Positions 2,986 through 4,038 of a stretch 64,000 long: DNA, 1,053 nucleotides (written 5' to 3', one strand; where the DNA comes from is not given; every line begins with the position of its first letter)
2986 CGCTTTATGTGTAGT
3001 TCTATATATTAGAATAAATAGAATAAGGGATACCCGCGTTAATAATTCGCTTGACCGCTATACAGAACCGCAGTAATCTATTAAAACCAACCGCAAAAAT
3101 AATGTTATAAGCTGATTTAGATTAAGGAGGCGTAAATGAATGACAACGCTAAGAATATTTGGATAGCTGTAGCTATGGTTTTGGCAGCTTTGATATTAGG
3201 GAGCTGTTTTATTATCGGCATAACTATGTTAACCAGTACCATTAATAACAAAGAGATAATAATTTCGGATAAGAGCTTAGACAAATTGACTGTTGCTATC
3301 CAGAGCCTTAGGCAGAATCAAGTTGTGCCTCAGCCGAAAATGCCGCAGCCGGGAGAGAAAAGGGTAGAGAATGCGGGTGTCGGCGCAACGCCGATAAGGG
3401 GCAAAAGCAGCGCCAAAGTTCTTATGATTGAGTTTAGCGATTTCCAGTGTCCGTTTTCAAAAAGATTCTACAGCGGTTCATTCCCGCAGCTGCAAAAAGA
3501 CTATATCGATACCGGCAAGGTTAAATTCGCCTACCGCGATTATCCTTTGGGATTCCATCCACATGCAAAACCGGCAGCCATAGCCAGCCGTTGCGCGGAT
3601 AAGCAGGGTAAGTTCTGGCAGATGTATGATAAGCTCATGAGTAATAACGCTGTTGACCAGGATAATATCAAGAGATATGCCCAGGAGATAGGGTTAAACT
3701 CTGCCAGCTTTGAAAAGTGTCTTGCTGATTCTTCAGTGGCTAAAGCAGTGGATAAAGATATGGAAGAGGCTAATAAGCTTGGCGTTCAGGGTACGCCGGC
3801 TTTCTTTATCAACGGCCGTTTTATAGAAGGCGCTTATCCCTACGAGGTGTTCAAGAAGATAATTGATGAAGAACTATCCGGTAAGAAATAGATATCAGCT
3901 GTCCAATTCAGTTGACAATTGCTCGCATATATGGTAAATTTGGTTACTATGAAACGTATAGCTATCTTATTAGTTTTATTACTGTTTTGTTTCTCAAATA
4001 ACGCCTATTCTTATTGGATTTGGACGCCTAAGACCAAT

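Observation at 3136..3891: DsbA-family protein with a natural CPFS (CxxS) active site next to the cysteine-rich cargo genes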

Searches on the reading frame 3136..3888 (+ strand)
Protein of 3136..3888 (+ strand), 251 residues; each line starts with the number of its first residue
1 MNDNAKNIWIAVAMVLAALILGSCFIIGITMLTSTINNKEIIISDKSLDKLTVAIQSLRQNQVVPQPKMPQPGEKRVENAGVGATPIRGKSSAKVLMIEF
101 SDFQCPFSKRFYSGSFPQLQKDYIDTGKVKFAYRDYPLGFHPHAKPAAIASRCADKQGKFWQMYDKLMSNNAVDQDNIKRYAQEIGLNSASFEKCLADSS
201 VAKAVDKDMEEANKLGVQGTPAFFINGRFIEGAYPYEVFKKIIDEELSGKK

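Call 3: search_protein_families(library=pfam, proteins=[window:3136-3888:+], max_evalue=0.01)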
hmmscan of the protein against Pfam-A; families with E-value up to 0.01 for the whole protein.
window:3136-3888:+ (251 aa): 5 families
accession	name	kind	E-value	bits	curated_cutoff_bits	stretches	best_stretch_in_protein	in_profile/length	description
PF13462.12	Thioredoxin_4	-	2.5e-36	125.8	23.2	1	84-245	4-165/165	Thioredoxin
PF01323.26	DSBA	-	6.8e-22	78.6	25.6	2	152-243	96-190/191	DSBA-like thioredoxin domain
PF13098.12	Thioredoxin_2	-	4.9e-08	33.7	27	1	91-242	3-103/104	Thioredoxin-like domain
PF13743.12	Thioredoxin_5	-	8.3e-05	22.8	27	1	170-240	108-185/186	Thioredoxin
PF13192.12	Thioredoxin_3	-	0.0062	17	24.8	0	205-229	36-59/76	Thioredoxin domain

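Call 4: search_solved_structures(query=window:3136-3888:+, show_alignments=3, max_evalue=0.001)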
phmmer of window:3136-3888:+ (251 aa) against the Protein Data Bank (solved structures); distinct sequences matched with E-value up to 0.001: 25.
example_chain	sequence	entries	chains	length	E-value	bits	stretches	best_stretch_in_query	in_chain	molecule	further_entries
7uno_A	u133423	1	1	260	3.5e-23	85.5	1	89-248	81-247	Thioredoxin domain-containing protein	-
4pwp_A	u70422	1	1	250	1.3e-22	83.7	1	89-248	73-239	DsbA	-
7unn_A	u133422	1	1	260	1.8e-22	83.2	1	89-248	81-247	Thioredoxin domain-containing protein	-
4pwo_A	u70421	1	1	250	2.2e-22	82.9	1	89-248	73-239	DsbA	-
3eu3_A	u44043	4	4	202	8.2e-22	81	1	81-250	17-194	BdbD | Disulfide bond formation protein D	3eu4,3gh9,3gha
3f4r_A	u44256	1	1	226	1.5e-16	63.8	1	87-226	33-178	Putative uncharacterized protein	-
3f4s_A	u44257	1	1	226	7.5e-16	61.5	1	87-226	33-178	Putative uncharacterized protein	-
3f4t_A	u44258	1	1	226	4.7e-14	55.6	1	87-226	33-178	Putative uncharacterized protein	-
3gyk_A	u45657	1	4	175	2.6e-13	53.2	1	85-237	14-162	27kDa outer membrane protein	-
4xvw_A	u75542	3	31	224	4e-13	52.6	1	46-248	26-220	DsbA-like protein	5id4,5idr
6nen_A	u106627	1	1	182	9.9e-13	51.3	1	83-248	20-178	Copper resistance protein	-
6mhh_A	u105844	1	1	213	1.5e-12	50.7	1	83-248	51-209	Metal resistance protein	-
3bci_A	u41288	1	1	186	1.9e-11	47.1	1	90-247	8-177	Disulfide bond protein A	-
3bd2_A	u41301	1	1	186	1.9e-11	47.1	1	90-247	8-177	Disulfide bond protein A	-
4gxz_A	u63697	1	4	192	7.3e-11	45.2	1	83-248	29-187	Suppression of copper sensitivity protein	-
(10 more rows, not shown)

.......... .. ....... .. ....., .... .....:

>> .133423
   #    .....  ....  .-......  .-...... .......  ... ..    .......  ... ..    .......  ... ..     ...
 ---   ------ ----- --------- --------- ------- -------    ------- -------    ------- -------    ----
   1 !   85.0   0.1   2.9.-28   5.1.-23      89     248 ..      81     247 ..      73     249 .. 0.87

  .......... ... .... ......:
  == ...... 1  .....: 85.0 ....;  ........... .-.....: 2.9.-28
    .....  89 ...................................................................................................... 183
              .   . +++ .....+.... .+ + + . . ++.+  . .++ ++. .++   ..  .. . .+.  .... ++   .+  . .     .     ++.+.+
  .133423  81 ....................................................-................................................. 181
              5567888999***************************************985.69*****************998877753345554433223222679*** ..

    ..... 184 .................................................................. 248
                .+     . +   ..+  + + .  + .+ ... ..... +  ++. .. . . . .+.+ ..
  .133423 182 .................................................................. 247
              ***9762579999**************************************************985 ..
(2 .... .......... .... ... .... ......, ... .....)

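Call 5: find_homologous_proteins(query=window:3136-3888:+, max_evalue=0.00001)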
Query window:3136-3888:+ (251 aa): 2535 proteins with E <= 0.00001 among 3101 candidates; the best 120 are listed.
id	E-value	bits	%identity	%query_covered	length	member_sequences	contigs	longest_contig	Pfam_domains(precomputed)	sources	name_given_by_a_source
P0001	1.4e-157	540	96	100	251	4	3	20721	PF13098.14,PF01323.27,PF13462.13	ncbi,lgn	-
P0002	3.3e-129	447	77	100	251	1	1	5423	PF13098.14,PF01323.27,PF13462.13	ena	-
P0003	1.4e-110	386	67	97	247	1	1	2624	PF13098.14,PF01323.27,PF13462.13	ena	-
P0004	1.2e-105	370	64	97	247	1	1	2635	PF13098.14,PF01323.27,PF13462.13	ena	-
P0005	1.3e-104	367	65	99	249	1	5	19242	PF13098.14,PF01323.27,PF13462.13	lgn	-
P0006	1.7e-102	360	47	73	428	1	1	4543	PF13098.14,PF01323.27,PF13462.13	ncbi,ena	-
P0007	1.5e-101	357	62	100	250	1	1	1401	PF13098.14,PF01323.27,PF13462.13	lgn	-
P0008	1.3e-90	321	42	85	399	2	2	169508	PF13192.13,PF13098.14,PF01323.27,PF13462.13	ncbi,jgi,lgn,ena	-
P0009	3.4e-90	320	56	96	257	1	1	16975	PF13098.14,PF01323.27,PF13462.13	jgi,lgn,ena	-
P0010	6.3e-88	312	50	67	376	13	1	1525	PF00462.31,PF13192.13,PF13743.13,PF13098.14,PF01323.27,PF13462.13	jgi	jgi:protein-disulfide isomerase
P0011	6.4e-87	309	48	73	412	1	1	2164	PF13192.13,PF13743.13,PF13098.14,PF01323.27,PF13462.13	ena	-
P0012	3.8e-84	300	39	79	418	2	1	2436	PF13743.13,PF13098.14,PF01323.27,PF13462.13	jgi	jgi:protein-disulfide isomerase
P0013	3.0e-83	297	45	70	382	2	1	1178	PF00462.31,PF13743.13,PF00085.27,PF13098.14,PF01323.27,PF13462.13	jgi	jgi:protein-disulfide isomerase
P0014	4.3e-83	296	46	71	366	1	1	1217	PF00462.31,PF13743.13,PF13098.14,PF01323.27,PF13462.13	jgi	jgi:protein-disulfide isomerase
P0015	3.7e-82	293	46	65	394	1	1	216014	PF00462.31,PF13743.13,PF13098.14,PF01323.27,PF13462.13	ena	-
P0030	9.8e-77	276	47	99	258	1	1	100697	PF13098.14,PF01323.27,PF13462.13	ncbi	ncbi:MAG: DsbA family protein [Candidatus Omnitrophota bacterium]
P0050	5.8e-74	267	43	67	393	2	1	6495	PF00462.31,PF13192.13,PF13743.13,PF13098.14,PF01323.27,PF13462.13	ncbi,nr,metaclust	ncbi:MAG: hypothetical protein AMJ42_03585 [Deltaproteobacteria bacterium DG_8]|nr:MAG: hypothetical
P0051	1.0e-73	266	47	97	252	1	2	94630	PF13098.14,PF01323.27,PF13462.13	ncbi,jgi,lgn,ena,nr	ncbi:MAG: DsbA family protein [Candidatus Omnitrophica bacterium]|nr:DsbA family protein [Candidatus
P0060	1.6e-72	262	48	100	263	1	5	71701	PF13098.14,PF01323.27,PF13462.13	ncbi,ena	-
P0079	2.5e-69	251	47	99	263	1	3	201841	PF13098.14,PF01323.27,PF13462.13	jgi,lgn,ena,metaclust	metaclust:\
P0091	3.2e-68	248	48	98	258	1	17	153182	PF13098.14,PF01323.27,PF13462.13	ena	-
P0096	1.5e-67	246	45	97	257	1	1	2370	PF13098.14,PF01323.27,PF13462.13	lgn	-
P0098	1.9e-67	245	47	100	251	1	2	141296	PF13098.14,PF01323.27,PF13462.13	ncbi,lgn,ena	-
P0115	4.0e-65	238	44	69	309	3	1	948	PF13743.13,PF13098.14,PF01323.27,PF13462.13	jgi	-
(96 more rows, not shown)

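Call 8: find_encoding_contigs(protein=P0001, flank=8000, max_places=3)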
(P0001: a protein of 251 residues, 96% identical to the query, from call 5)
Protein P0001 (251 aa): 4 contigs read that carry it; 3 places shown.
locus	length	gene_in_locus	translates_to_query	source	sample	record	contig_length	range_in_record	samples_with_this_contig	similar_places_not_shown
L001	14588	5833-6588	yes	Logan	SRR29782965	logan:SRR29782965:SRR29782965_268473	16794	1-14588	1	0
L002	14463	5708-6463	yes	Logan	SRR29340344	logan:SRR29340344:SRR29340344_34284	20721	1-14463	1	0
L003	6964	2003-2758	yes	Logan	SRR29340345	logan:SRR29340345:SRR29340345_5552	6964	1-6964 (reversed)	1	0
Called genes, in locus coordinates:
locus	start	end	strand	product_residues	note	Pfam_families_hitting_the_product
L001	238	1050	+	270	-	PF01261:AP_endonuc_2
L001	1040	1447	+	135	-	PF00072:Response_reg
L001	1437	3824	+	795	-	PF00133:tRNA-synt_1, PF01406:tRNA-synt_1e (faint), PF09334:tRNA-synt_1g, PF13603:tRNA-synt_1_2, PF00133:tRNA-synt_1, PF09334:tRNA-synt_1g (weak), PF08264:Anticodon_1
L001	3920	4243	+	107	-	PF14520:HHH_5 (weak), PF12836:HHH_3, PF00633:HHH (weak)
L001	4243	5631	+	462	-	PF13567:DUF4131, PF03772:Competence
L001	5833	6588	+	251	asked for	PF13098:Thioredoxin_2 (weak), PF13462:Thioredoxin_4, PF01323:DSBA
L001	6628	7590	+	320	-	PF07719:TPR_2 (faint), PF13428:TPR_14 (faint), PF24575:TPR_Slam (faint), PF00515:TPR_1 (faint), PF13174:TPR_6 (faint), PF13181:TPR_8 (faint), PF13432:TPR_16, PF13525:YfiO, +2 more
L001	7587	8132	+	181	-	PF04390:LptE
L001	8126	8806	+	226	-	PF21694:DNA_pol3_delta_C (faint)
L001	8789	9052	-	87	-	PF01649:Ribosomal_S20p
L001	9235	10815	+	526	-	PF03023:MurJ, PF13440:Polysacc_synt_3, PF01554:MatE (weak)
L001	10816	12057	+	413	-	PF01541:GIY-YIG, PF27096:UvrC_M, PF02151:UVR (faint), PF08459:UvrC_RNaseH_dom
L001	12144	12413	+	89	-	PF01035:DNA_binding_1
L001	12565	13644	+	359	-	PF00437:T2SSE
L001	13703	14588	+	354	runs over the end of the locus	PF03462:PCRF, PF00472:RF-1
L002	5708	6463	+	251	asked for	PF13098:Thioredoxin_2 (weak), PF13462:Thioredoxin_4, PF01323:DSBA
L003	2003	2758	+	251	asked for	PF13098:Thioredoxin_2 (weak), PF13462:Thioredoxin_4, PF01323:DSBA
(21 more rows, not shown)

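Call 9: find_encoding_contigs(protein=P0005, flank=8000, max_places=2)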
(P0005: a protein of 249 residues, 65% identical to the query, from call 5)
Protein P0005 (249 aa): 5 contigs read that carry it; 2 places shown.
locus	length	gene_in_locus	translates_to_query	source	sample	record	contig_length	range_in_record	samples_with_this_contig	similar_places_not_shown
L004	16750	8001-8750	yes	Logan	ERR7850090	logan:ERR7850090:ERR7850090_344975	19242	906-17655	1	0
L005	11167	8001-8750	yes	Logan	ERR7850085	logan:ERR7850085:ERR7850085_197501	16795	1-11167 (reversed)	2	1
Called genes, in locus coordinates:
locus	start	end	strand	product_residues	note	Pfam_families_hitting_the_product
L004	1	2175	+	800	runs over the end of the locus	PF00133:tRNA-synt_1, PF01406:tRNA-synt_1e (faint), PF09334:tRNA-synt_1g, PF13603:tRNA-synt_1_2, PF00133:tRNA-synt_1, PF09334:tRNA-synt_1g (weak), PF08264:Anticodon_1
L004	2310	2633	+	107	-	PF12836:HHH_3, PF14520:HHH_5 (faint), PF00633:HHH (faint)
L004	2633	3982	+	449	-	PF13567:DUF4131, PF03772:Competence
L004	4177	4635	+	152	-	-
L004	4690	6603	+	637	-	PF13385:Laminin_G_3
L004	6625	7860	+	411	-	-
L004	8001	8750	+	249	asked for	PF13098:Thioredoxin_2, PF13462:Thioredoxin_4, PF01323:DSBA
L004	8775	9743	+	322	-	PF07719:TPR_2 (faint), PF13428:TPR_14 (faint), PF00515:TPR_1 (faint), PF13174:TPR_6 (faint), PF13181:TPR_8 (faint), PF13424:TPR_12 (faint), PF13432:TPR_16 (weak), PF13525:YfiO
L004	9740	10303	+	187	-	PF04390:LptE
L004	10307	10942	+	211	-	PF06144:DNA_pol3_delta (weak), PF21694:DNA_pol3_delta_C (faint)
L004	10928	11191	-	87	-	PF01649:Ribosomal_S20p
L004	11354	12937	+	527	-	PF03023:MurJ, PF13440:Polysacc_synt_3, PF01554:MatE (weak)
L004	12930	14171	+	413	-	PF01541:GIY-YIG (weak), PF27096:UvrC_M, PF02151:UVR (weak), PF08459:UvrC_RNaseH_dom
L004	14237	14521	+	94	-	PF01035:DNA_binding_1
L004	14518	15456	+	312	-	PF08308:PEGA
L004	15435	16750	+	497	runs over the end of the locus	PF13632:Glyco_trans_2_3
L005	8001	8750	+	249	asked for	PF13098:Thioredoxin_2, PF13462:Thioredoxin_4, PF01323:DSBA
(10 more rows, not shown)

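Call 10: find_encoding_contigs(protein=P0009, flank=7000, max_places=1)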
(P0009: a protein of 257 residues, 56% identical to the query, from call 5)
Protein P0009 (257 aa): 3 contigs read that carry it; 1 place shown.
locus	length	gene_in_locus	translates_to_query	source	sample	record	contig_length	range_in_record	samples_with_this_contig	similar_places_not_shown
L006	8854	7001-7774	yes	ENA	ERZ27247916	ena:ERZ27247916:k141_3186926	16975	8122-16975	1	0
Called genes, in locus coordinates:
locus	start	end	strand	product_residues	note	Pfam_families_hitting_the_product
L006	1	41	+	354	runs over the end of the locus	PF00483:NTP_transferase, PF12804:NTP_transf_3, PF22640:ManC_GMP_beta-helix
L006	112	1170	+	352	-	PF04055:Radical_SAM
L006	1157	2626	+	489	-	PF01875:Memo, PF01871:AMMECR1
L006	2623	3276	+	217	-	PF13386:DsbD_2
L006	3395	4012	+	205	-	PF04452:Methyltrans_RNA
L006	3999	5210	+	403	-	PF00919:UPF0004, PF04055:Radical_SAM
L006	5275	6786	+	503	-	PF01079:Hint (weak), PF07591:PT-HINT, PF14623:Vint (weak), PF14890:Intein_splicing (faint)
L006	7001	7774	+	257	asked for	PF13462:Thioredoxin_4, PF13098:Thioredoxin_2, PF01323:DSBA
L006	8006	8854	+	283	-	?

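Call 11: find_encoding_contigs(protein=P0030, flank=7000, max_places=1)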
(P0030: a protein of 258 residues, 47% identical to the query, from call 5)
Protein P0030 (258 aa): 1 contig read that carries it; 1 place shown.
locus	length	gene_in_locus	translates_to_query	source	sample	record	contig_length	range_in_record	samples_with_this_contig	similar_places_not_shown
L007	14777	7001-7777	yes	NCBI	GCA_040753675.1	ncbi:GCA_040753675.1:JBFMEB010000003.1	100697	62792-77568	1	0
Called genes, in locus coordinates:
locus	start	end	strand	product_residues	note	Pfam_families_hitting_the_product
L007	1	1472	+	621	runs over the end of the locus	PF13292:DXP_synthase_N, PF00456:Transketolase_N (faint), PF02779:Transket_pyr, PF02780:Transketolase_C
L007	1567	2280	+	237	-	PF08843:AbiEii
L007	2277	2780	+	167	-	PF12844:HTH_19 (weak), PF13560:HTH_31 (faint), PF01381:HTH_3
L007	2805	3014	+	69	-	PF13237:Fer4_10 (weak), PF14697:Fer4_21 (faint), PF25160:LdpA_Fe-S-bd (faint), PF00037:Fer4 (faint)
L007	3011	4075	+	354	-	PF01855:POR_N, PF02780:Transketolase_C (weak), PF17147:PFOR_II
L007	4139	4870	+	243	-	PF02775:TPP_enzyme_C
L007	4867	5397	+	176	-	PF01558:POR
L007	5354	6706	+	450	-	PF00749:tRNA-synt_1c, PF19269:Anticodon_2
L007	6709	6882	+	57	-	-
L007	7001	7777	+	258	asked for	PF13462:Thioredoxin_4, PF13098:Thioredoxin_2 (weak), PF01323:DSBA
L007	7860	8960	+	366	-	PF24400:DUF7544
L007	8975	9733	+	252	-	PF05154:TM2 (weak)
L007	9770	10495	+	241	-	-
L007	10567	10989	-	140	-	PF01471:PG_binding_1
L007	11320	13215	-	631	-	PF00027:cNMP_binding, PF01734:Patatin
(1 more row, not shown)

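Call 12: find_encoding_contigs(protein=P0079, flank=7000, max_places=1)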
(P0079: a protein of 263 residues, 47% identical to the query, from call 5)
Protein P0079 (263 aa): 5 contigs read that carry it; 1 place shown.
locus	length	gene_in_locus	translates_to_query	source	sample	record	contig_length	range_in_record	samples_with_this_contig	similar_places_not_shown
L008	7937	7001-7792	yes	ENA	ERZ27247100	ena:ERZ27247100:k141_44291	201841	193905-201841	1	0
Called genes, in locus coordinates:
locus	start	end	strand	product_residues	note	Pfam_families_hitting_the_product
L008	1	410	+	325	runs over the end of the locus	PF00691:OmpA, PF01476:LysM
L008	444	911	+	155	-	PF00359:PTS_EIIA_2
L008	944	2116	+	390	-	-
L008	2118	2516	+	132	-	PF07610:DUF1573, PF22544:HYDIN_VesB_CFA65-like_Ig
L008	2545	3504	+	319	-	PF05569:Peptidase_M56 (weak), PF01435:Peptidase_M48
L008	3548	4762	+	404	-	PF00871:Acetate_kinase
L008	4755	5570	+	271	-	PF00175:NAD_binding_1 (weak), PF10418:DHODB_Fe-S_bind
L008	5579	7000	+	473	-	PF14691:Fer4_20, PF01946:Thi4 (weak), PF00890:FAD_binding_2 (weak), PF01266:DAO (faint), PF01494:FAD_binding_3 (faint), PF07992:Pyr_redox_2, PF13450:NAD_binding_8, PF00070:Pyr_redox (weak), +3 more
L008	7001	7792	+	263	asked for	PF13462:Thioredoxin_4, PF13098:Thioredoxin_2, PF01323:DSBA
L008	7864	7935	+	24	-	?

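Call 13: find_encoding_contigs(protein=P0051, flank=7000, max_places=1)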
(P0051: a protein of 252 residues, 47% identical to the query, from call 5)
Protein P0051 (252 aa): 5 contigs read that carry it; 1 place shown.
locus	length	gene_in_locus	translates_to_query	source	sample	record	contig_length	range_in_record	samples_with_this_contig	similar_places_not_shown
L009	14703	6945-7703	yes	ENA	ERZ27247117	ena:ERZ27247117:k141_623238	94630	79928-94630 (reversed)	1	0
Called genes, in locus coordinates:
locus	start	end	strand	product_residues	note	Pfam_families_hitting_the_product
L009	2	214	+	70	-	?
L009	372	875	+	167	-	PF08309:LVIVD (faint), PF01436:NHL (weak)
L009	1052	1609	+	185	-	PF02674:Colicin_V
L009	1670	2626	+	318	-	PF01784:DUF34_NIF3 (faint)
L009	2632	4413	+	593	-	PF01807:Zn_ribbon_DnaG, PF08275:DNAG_N, PF01751:Toprim, PF13362:Toprim_3 (weak), PF13662:Toprim_4, PF13155:Toprim_2, PF10410:DnaB_bind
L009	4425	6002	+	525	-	PF03979:Sigma70_r1_1, PF00140:Sigma70_r1_2, PF04542:Sigma70_r2, PF04539:Sigma70_r3, PF04545:Sigma70_r4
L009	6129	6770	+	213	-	PF01726:LexA_DNA_bind, PF00717:Peptidase_S24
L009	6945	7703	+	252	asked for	PF13098:Thioredoxin_2, PF13462:Thioredoxin_4, PF01323:DSBA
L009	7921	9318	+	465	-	PF02310:B12-binding, PF04055:Radical_SAM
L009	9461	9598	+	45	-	-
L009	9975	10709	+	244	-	PF24481:CT398_CC, PF02591:Zn_ribbon_9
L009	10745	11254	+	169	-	PF00075:RNase_H, PF13456:RVT_3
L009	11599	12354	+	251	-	PF20772:TACO1_YebC_N, PF01709:Transcrip_reg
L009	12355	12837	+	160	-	PF02075:RuvC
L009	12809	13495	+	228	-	PF01330:RuvA_N, PF14520:HHH_5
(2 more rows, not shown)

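Call 20: search_protein_representatives(protein=window:3136-3888:+)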
Query: 251 residues. Proteins with E-value up to 0.001 (for the whole library): 51005; up to 1e-10: 29622; up to 1e-30: 3504. The best 150 are listed.
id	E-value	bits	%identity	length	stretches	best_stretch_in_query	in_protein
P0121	8.1e-181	614.6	41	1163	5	81-248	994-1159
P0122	8.5e-175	594.9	45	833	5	67-250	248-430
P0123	3.7e-167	569.9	46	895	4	84-247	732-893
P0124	2.1e-158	541.3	40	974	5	81-248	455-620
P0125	1.6e-154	528.6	43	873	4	53-249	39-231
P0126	4.3e-153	523.9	42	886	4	65-248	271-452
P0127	3.8e-151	517.5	41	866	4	61-248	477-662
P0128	1.7e-144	495.7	35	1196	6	85-233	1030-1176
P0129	2.4e-137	472.4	45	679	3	74-248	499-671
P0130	2.1e-131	452.9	40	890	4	70-248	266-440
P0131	6.7e-128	441.4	37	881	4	50-248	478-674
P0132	8.9e-127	437.8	41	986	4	60-250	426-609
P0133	2.9e-126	436.1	39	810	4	66-230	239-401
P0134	9.3e-126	434.4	37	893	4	68-246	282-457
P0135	7.6e-124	428.2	42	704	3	56-248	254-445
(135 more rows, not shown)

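Call 25: find_related_loci(query=A1, collection=genome_contigs, flank=10000)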
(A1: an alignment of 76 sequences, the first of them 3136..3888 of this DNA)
Query A1 (251 aa) in genome_contigs; peptide patterns used: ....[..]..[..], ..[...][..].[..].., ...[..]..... (x = any residue, [..] = any of these).
600 stretches matched a pattern (row limit reached: there are more); 566 encode a relative of the query (tblastn E <= 1e-3); the best 80 are kept; 80 distinct loci.
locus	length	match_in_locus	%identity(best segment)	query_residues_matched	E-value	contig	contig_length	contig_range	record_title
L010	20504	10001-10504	51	86-247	4e-56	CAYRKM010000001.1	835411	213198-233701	MAG TPA_asm: uncultured Gammaproteobacteria bacterium isolate SRP292972_co1_108 genome assembly, contig: NODE_7_length_8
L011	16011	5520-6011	52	86-248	3e-56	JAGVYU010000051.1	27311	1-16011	Candidatus Woesearchaeota archaeon isolate RIFCSPHIGHO2_01_FULL_47_16 rifcsphigho2_01_scaffold_3773, whole genome shotgu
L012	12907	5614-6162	47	67-248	4e-55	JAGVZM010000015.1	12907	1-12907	Candidatus Woesearchaeota archaeon isolate RIFCSPHIGHO2_02_FULL_29_10 rifcsphigho2_02_scaffold_9559, whole genome shotgu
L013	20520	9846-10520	40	23-248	3e-54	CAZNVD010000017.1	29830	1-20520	MAG TPA_asm: uncultured Methanosarcinales archaeon isolate SRP178908_co2_210 genome assembly, contig: NODE_469_length_29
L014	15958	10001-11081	50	86-248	8e-54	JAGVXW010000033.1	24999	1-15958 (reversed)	Candidatus Woesearchaeota archaeon isolate RIFCSPLOWO2_01_FULL_53_31 rifcsplowo2_01_scaffold_8062, whole genome shotgun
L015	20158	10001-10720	39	10-247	2e-52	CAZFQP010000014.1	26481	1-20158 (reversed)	MAG TPA_asm: uncultured Candidatus Saccharibacteria bacterium isolate SRP278252_co1_731 genome assembly, contig: NODE_29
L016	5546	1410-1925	46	86-248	8e-51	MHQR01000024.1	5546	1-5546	MAG: Candidatus Sungbacteria bacterium RIFCSPLOWO2_01_FULL_54_21 rifcsplowo2_01_scaffold_49125, whole genome shotgun seq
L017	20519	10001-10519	50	76-251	3e-50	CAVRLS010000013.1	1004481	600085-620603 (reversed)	MAG: uncultured Acidobacteriota bacterium isolate MFD01275.bin.2.196 genome assembly, contig: contig_6117, whole genome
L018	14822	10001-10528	44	71-251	8e-50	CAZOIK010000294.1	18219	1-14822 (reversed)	MAG TPA_asm: uncultured Bifidobacteriaceae bacterium isolate binchicken_co84_157 genome assembly, contig: k141_1192411,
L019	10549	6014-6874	37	1-248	8e-49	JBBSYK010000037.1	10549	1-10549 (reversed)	MAG: Nanoarchaeota archaeon isolate H32-bin099_1 H32_bin099_1_000000000037, whole genome shotgun sequence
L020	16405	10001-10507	48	89-247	7e-49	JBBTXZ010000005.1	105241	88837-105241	MAG: Patescibacteria group bacterium isolate H51-bin030_1 H51_bin030_1_000000000005, whole genome shotgun sequence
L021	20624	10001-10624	41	32-248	1e-48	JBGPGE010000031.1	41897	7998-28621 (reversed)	MAG: Candidatus Binatia bacterium isolate OBJ_0618_7090110_5 k141_11439375_length_41897_cov_19.1291, whole genome shotgu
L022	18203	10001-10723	37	4-248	2e-49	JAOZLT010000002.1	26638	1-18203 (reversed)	MAG: Candidatus Gracilibacteria bacterium isolate GMC10.metabat2.93_sub NODE_701_length_26638_cov_7.775157, whole genome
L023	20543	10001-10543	43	69-248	2e-48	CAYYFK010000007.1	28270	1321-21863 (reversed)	MAG TPA_asm: Candidatus Woesearchaeota archaeon isolate binchicken_co97_250 genome assembly, contig: NODE_6779_length_28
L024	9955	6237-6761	47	73-249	2e-47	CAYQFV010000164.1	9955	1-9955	MAG TPA_asm: uncultured Phycisphaeraceae bacterium isolate binchicken_co253_191 genome assembly, contig: NODE_5149_lengt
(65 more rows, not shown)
